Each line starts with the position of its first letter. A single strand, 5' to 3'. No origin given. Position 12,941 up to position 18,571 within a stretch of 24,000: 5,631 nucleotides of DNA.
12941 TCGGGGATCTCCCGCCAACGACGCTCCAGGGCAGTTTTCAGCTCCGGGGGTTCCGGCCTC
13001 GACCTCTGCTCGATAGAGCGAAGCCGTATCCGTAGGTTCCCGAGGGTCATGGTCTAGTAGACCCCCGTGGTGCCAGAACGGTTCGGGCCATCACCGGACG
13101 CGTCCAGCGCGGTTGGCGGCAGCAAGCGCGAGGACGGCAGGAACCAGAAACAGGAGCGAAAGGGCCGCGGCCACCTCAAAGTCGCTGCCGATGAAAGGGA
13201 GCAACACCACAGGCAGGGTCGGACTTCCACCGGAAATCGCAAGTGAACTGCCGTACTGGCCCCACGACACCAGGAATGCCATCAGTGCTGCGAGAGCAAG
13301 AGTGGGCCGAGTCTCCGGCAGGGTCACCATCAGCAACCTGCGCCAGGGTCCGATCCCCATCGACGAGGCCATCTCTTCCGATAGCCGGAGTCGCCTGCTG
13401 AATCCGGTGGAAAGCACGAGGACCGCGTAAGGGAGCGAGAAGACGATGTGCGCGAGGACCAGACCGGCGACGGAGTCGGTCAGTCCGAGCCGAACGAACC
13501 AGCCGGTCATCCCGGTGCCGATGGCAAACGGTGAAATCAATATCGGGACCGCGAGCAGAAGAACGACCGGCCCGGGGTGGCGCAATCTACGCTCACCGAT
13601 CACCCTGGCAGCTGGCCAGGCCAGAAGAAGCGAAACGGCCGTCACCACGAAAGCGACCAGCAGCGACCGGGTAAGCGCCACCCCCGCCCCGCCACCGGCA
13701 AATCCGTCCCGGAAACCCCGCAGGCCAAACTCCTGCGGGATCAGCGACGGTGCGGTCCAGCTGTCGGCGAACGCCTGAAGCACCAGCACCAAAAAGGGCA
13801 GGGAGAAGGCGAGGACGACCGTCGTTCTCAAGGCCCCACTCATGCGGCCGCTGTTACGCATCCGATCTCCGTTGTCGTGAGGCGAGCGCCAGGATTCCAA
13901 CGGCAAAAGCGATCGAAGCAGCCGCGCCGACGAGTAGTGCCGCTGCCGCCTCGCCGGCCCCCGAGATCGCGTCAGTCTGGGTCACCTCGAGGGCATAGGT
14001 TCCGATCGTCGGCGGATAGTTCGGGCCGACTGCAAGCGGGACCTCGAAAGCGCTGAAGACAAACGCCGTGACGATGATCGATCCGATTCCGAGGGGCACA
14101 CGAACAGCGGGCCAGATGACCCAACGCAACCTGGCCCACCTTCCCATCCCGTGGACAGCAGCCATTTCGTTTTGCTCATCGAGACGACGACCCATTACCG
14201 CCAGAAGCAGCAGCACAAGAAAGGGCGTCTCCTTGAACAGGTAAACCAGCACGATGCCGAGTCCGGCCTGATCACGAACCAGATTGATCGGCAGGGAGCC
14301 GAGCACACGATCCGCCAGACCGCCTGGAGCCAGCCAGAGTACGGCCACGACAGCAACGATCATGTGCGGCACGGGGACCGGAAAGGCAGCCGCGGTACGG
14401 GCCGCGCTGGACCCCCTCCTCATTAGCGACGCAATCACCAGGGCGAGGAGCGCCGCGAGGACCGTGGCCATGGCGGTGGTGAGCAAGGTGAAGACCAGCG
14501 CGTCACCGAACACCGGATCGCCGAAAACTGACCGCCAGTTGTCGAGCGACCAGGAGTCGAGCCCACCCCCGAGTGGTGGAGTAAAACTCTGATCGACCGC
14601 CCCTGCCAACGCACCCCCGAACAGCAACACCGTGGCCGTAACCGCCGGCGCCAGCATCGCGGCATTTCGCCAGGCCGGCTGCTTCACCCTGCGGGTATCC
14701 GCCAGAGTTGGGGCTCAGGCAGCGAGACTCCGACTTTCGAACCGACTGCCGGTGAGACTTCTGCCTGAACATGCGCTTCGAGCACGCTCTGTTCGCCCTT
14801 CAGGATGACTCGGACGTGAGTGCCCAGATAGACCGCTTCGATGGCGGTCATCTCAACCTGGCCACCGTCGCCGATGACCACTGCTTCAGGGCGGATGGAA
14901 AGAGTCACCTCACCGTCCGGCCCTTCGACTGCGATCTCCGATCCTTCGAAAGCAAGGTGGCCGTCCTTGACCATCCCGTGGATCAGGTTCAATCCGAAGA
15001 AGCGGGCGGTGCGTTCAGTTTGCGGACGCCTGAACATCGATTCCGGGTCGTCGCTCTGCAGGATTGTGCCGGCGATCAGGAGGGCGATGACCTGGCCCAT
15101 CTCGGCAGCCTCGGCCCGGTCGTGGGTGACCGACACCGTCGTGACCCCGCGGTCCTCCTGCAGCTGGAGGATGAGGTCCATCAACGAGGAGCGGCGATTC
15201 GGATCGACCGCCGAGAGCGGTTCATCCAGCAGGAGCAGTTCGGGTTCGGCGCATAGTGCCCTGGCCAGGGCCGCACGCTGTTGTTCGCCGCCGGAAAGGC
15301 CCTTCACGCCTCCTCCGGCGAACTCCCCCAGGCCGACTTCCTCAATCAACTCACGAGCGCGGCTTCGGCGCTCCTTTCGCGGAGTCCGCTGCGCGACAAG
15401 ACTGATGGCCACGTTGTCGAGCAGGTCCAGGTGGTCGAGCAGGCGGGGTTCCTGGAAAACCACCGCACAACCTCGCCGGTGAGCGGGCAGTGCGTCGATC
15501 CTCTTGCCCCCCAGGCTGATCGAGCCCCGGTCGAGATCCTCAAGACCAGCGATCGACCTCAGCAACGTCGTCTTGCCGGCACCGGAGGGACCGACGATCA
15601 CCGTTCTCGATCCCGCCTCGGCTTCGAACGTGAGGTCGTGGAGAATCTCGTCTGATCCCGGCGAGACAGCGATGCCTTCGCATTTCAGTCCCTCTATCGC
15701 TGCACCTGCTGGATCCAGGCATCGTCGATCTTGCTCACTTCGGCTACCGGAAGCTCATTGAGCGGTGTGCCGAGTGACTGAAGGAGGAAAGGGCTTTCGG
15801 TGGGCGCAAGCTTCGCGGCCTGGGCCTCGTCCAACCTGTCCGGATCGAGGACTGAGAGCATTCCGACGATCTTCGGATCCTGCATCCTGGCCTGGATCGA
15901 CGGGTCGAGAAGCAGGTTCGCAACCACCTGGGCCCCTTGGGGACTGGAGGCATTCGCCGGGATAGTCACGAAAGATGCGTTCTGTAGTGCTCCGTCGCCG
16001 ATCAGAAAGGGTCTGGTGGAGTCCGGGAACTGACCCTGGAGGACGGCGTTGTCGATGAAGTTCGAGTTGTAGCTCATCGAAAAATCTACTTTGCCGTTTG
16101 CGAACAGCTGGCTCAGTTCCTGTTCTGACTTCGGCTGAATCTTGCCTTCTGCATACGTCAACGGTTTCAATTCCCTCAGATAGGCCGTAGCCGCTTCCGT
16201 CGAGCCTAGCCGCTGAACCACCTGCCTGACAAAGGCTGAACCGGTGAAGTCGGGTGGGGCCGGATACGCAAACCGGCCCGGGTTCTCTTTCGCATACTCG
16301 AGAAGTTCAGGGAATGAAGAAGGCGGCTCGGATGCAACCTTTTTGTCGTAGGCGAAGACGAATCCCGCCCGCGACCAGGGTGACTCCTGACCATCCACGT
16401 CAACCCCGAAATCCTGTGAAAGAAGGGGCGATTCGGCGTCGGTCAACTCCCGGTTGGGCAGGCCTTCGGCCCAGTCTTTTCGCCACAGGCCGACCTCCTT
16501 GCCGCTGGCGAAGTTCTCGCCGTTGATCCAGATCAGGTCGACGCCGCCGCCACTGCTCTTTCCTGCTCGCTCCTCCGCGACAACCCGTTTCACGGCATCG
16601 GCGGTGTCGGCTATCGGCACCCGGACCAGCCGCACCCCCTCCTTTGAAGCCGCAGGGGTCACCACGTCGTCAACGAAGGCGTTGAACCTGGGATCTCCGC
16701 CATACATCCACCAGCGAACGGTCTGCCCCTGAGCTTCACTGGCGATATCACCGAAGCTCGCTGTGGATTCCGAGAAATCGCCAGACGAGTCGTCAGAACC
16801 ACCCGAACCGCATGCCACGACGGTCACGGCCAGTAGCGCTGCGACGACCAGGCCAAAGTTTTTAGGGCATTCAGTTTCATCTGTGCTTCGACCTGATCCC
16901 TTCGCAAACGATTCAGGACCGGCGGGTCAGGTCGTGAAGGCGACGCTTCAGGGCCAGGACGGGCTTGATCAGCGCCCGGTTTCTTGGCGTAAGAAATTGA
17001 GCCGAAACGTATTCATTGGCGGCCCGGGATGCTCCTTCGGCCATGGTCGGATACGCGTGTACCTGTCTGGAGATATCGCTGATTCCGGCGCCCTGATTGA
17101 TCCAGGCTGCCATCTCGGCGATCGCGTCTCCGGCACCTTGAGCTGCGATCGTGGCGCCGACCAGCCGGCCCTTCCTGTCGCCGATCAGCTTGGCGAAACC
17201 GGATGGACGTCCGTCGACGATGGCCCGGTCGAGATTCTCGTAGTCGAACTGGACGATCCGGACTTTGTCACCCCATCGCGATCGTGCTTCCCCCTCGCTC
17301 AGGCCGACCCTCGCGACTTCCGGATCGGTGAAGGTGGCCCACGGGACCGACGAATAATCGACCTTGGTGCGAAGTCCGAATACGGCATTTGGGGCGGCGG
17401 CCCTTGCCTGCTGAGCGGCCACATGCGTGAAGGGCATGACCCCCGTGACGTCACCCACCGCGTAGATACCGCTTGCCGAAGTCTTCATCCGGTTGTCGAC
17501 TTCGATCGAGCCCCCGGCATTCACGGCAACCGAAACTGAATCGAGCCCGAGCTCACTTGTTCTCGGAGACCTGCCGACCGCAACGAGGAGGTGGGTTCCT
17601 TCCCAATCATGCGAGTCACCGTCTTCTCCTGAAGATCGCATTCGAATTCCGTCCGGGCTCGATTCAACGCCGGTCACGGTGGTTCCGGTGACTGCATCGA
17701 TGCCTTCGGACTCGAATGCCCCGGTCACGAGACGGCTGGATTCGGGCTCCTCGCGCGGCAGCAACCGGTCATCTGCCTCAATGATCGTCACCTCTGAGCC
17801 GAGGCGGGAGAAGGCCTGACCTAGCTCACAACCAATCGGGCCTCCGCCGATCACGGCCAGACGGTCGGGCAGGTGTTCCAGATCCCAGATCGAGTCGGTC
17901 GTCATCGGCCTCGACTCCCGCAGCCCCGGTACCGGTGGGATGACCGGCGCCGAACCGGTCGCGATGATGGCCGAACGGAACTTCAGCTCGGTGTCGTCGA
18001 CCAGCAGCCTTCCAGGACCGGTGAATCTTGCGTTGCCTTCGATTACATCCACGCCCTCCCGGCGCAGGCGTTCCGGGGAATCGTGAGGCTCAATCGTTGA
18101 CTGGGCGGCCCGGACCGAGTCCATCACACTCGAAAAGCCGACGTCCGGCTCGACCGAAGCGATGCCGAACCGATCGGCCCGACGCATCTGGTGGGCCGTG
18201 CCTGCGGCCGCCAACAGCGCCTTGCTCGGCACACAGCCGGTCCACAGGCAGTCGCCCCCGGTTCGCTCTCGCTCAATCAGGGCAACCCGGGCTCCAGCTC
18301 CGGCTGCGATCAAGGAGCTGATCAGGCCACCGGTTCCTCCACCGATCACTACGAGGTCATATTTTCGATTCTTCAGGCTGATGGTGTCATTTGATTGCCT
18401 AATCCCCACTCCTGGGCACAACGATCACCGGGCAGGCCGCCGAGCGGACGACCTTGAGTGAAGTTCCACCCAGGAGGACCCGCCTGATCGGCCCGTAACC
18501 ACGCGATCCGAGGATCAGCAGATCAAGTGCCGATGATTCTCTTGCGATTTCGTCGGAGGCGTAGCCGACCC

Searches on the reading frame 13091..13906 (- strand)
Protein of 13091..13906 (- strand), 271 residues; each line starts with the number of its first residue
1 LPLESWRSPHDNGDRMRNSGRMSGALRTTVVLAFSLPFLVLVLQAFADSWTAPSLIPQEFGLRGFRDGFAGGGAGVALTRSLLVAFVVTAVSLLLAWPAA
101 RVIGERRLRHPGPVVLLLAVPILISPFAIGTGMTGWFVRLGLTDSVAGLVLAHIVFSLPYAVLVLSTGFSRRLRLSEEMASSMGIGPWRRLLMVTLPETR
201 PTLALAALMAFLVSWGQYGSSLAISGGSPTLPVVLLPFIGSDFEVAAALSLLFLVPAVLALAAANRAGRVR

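Call 5: search_protein_families(library=pfam, proteins=[window:13091-13906:-], max_evalue=0.01)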
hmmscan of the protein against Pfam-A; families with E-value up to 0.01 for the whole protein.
window:13091-13906:- (271 aa): 1 family
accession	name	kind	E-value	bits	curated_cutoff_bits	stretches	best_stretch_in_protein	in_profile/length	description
PF00528.27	BPD_transp_1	-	2.6e-06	27.7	26.4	1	116-261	26-172/184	Binding-protein-dependent transport system inner membrane component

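Call 6: search_protein_families(library=ncbifam, proteins=[window:13091-13906:-], max_evalue=0.01)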
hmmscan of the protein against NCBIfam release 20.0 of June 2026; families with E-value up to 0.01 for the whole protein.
window:13091-13906:- (271 aa): 25 families
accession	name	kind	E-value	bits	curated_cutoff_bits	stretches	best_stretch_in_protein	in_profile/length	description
TIGR03262.1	PhnU2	equivalog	5.4e-18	64.9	593.25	1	29-264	13-253/546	putative 2-aminoethylphosphonate ABC transporter permease subunit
TIGR03255.1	PhnV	equivalog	1.1e-16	61.3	358.7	1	17-267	9-265/270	2-aminoethylphosphonate ABC transport system, membrane component PhnV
TIGR02141.1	modB_ABC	equivalog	4.8e-14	52.5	182.6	1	81-265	3-203/208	molybdate ABC transporter permease subunit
TIGR01581.1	Mo_ABC_porter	hypoth_equivalog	2.1e-12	47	210.3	1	76-261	21-223/225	ABC transporter permease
NF007047.0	PRK09500.1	equivalog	7.9e-09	35.5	326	1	28-261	12-246/257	spermidine/putrescine ABC transporter permease PotC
TIGR01253.1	thiP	equivalog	3.6e-08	32.9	395.1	1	91-253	349-507/519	thiamine/thiamine pyrophosphate ABC transporter permease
NF011624.0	PRK15050.1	equivalog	4.6e-08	32.5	247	1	144-255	159-273/297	2-aminoethylphosphonate ABC transporter permease subunit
NF040932.1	ABC_arch_GlcU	equivalog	1.2e-07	31.6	340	1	30-225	12-212/272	glucose ABC transporter permease GlcU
TIGR03226.1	PhnU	equivalog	7.7e-07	28.9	283.45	1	145-263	178-298/311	2-aminoethylphosphonate ABC transporter permease subunit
NF006952.0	PRK09433.1-3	equivalog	8.5e-07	28.1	679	1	78-254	344-516/534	thiamine/thiamine pyrophosphate ABC transporter permease ThiP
NF006954.0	PRK09433.1-5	equivalog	1e-06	27.8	821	1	77-258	323-512/530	thiamine/thiamine pyrophosphate ABC transporter permease ThiP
NF040839.1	tungstate_WtpB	equivalog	1.1e-06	28.5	340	1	77-225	45-204/251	tungstate ABC transporter permease WtpB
TIGR02139.1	permease_CysT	equivalog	1.2e-06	28.3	246.1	1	145-265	131-256/265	sulfate ABC transporter permease subunit CysT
NF043074.1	MMSYN1_0196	equivalog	2e-06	27.3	350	1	32-211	23-202/277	spermidine/putrescine ABC transporter permease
NF043073.1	MMSYN1_0195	equivalog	2e-06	26.3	1250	1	36-218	19-199/1021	spermidine/putrescine ABC transporter permease/substrate-binding protein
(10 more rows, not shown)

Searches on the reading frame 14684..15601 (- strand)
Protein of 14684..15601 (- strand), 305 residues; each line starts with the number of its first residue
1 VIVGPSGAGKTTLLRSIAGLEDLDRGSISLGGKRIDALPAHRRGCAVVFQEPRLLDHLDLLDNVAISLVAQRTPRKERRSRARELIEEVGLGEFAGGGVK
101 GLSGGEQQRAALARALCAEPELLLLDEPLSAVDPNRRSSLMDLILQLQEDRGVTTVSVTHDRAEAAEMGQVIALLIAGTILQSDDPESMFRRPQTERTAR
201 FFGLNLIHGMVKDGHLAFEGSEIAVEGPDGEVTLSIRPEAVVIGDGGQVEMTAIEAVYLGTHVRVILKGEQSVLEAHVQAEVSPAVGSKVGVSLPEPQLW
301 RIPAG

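Call 34: search_protein_families(library=ncbifam, proteins=[window:14684-15601:-], max_evalue=0.00001)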
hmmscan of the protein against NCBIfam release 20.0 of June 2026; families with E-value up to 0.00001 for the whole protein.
window:14684-15601:- (305 aa): 176 families (the best 25 are shown)
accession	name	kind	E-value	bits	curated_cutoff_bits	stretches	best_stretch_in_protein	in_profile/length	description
TIGR03265.1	PhnT2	equivalog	1.1e-62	212.4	457.7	1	2-289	35-331/353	putative 2-aminoethylphosphonate ABC transporter ATP-binding protein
TIGR01187.1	potA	subfamily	5.5e-61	206.4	355.6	1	2-245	1-256/325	polyamine ABC transporter ATP-binding protein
NF040840.2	tungstate_WtpC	equivalog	1.2e-58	199.1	440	1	1-253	30-287/347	tungstate ABC transporter ATP-binding protein WtpC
NF006987.0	PRK09452.1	equivalog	2.7e-54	184.3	482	1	2-226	48-272/378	spermidine/putrescine ABC transporter ATP-binding protein PotA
NF043075.1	MMSYN1_0197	equivalog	7.2e-54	183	550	1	2-294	33-331/341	spermidine/putrescine ABC transporter ATP-binding protein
NF040933.2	ABC_arch_GlcV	equivalog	2.4e-53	181.3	450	1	2-268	37-322/357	glucose ABC transporter ATP-binding protein GlcV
NF008653.0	PRK11650.1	subfamily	1.4e-52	178.9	432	1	2-299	35-344/357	sn-glycerol-3-phosphate ABC transporter ATP-binding protein UgpC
NF008513.0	PRK11432.1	equivalog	2.5e-52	178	496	1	2-279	37-323/351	ferric ABC transporter ATP-binding protein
TIGR00968.1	3a0106s01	subfamily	2.8e-50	171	342.75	1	2-204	31-233/237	sulfate ABC transporter ATP-binding protein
NF008105.0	PRK10851.1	equivalog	1.9e-47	161.7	502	1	2-245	33-284/362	sulfate/thiosulfate ABC transporter ATP-binding protein CysA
TIGR03258.1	PhnT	equivalog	6.8e-47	160.2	499.15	1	2-207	39-246/359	2-aminoethylphosphonate ABC transport system ATP-binding subunit PhnT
NF008621.0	PRK11607.1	equivalog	1e-43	149.6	613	1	2-215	50-264/377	putrescine ABC transporter ATP-binding subunit PotG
TIGR01186.1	proV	subfamily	5.3e-43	147.5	326.6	1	2-204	24-232/363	betaine/proline/choline family ABC transporter ATP-binding protein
TIGR03415.1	ABC_choXWV_ATP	equivalog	3.1e-42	144.9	483.75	1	2-202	55-265/382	choline ABC transporter ATP-binding protein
NF008233.0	PRK11000.1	equivalog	1.2e-41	142.7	568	1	2-275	34-306/369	maltose/maltodextrin ABC transporter ATP-binding protein MalK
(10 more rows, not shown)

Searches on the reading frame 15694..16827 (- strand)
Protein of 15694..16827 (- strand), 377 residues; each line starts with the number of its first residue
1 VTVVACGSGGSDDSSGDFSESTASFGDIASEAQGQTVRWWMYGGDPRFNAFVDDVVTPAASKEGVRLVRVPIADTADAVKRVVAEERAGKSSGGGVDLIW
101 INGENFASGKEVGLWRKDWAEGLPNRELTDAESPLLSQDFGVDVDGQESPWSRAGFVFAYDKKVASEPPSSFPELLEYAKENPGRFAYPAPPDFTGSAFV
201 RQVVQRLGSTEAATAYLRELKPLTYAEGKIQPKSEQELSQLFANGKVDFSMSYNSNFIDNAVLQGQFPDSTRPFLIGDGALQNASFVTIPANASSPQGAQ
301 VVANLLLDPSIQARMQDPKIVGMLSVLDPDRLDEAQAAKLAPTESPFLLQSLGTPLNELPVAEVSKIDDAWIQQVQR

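Call 34: search_protein_families(library=ncbifam, proteins=[window:15694-16827:-], max_evalue=0.00001)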
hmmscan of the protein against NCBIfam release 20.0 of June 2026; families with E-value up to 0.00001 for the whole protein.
window:15694-16827:- (377 aa): 1 family
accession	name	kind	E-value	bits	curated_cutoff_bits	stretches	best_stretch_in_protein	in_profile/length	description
NF008633.1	PRK11622.1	subfamily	2e-114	382.5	203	1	18-375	20-396/397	ABC transporter substrate-binding protein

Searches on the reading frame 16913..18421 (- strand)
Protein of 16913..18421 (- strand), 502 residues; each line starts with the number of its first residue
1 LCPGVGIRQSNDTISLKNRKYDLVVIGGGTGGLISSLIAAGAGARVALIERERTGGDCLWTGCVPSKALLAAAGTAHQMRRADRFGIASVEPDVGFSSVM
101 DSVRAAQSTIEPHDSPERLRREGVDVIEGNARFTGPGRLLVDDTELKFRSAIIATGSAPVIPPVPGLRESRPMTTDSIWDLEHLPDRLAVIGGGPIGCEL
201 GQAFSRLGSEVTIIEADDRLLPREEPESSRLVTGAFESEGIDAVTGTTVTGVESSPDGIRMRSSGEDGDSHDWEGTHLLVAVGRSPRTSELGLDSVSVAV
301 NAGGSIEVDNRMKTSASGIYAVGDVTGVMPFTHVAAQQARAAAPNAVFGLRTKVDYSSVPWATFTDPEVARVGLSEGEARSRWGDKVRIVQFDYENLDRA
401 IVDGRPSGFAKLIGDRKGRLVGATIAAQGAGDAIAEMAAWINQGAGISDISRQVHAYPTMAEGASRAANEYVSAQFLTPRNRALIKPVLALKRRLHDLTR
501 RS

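Call 32: search_protein_families(library=pfam, proteins=[window:16913-18421:-], max_evalue=0.0001)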
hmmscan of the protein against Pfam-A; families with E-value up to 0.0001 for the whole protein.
window:16913-18421:- (502 aa): 9 families
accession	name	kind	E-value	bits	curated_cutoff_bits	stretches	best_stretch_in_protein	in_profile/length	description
PF07992.20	Pyr_redox_2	-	1.8e-64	218.4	26.1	1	21-339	1-291/291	Pyridine nucleotide-disulphide oxidoreductase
PF02852.28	Pyr_redox_dim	-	2.7e-26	92.3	25.3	1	359-466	1-108/110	Pyridine nucleotide-disulphide oxidoreductase, dimerisation domain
PF00070.33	Pyr_redox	-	1.8e-22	80.1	22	1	187-261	1-79/82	Pyridine nucleotide-disulphide oxidoreductase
PF01134.28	GIDA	-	1.7e-08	34.4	22.1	1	22-83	1-60/391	Glucose inhibited division protein A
PF13738.12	Pyr_redox_3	-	1.3e-06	28.3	30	0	145-323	122-305/305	Pyridine nucleotide-disulphide oxidoreductase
PF12831.13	FAD_oxidored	-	7e-06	26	27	0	22-56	1-35/416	FAD dependent oxidoreductase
PF03486.20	HI0933_like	-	7.7e-06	26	50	0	22-56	2-36/244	HI0933-like protein Rossmann domain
PF01266.30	DAO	-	3.2e-05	24.1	27.9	0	22-55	1-35/353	FAD dependent oxidoreductase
PF01494.25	FAD_binding_3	-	4.3e-05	23.3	22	0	189-219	5-35/349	FAD binding domain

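Call 34: search_protein_families(library=ncbifam, proteins=[window:16913-18421:-], max_evalue=0.00001)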
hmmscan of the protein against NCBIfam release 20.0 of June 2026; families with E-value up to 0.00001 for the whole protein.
window:16913-18421:- (502 aa): 49 families (the best 25 are shown)
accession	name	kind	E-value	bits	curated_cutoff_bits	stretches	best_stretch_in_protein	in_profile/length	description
NF004991.0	PRK06370.1-3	subfamily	9.2e-141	469.8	620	1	19-493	34-508/509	FAD-containing oxidoreductase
TIGR02053.1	MerA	equivalog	1.2e-115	387.2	454.45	1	21-471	1-453/465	mercury(II) reductase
TIGR01350.1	lipoamide_DH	equivalog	6.1e-110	368.1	408.8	1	20-472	1-455/461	dihydrolipoyl dehydrogenase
NF004947.0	PRK06292.2-5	equivalog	1.7e-92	310.8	592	1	19-473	2-460/474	dihydrolipoyl dehydrogenase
NF004992.0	PRK06370.1-4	equivalog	3.4e-89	299.4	629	1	18-462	2-446/459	FAD-containing oxidoreductase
NF004946.0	PRK06292.2-4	subfamily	1.1e-86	291.5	634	1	20-477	3-476/487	dihydrolipoyl dehydrogenase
NF010311.1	PRK13748.1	subfamily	1.8e-84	284.6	600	1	9-470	86-547/560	mercury(II) reductase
NF004776.0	PRK06116.1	equivalog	5.4e-83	279.5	480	1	19-462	3-444/450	glutathione-disulfide reductase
NF005883.0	PRK07845.1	equivalog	8.1e-82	275.6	479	1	22-472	4-460/466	NAD(P)H-quinone dehydrogenase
NF004939.0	PRK06292.1-1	equivalog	2.3e-78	264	435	1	17-469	2-456/476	dihydrolipoyl dehydrogenase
NF004943.0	PRK06292.2-1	equivalog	3.8e-78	263.3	432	1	19-471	2-455/456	dihydrolipoyl dehydrogenase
NF004990.0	PRK06370.1-1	equivalog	1.6e-77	261.1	842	1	19-462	3-446/459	FAD-containing oxidoreductase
TIGR01424.1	gluta_reduc_2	equivalog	6.2e-75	252.5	606.05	1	21-462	3-440/446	glutathione-disulfide reductase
NF005884.0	PRK07846.1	equivalog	3.6e-74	250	501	1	19-462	2-442/454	mycothione reductase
NF003585.0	PRK05249.1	equivalog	3.2e-72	243.6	465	1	18-469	4-455/464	Si-specific NAD(P)(+) transhydrogenase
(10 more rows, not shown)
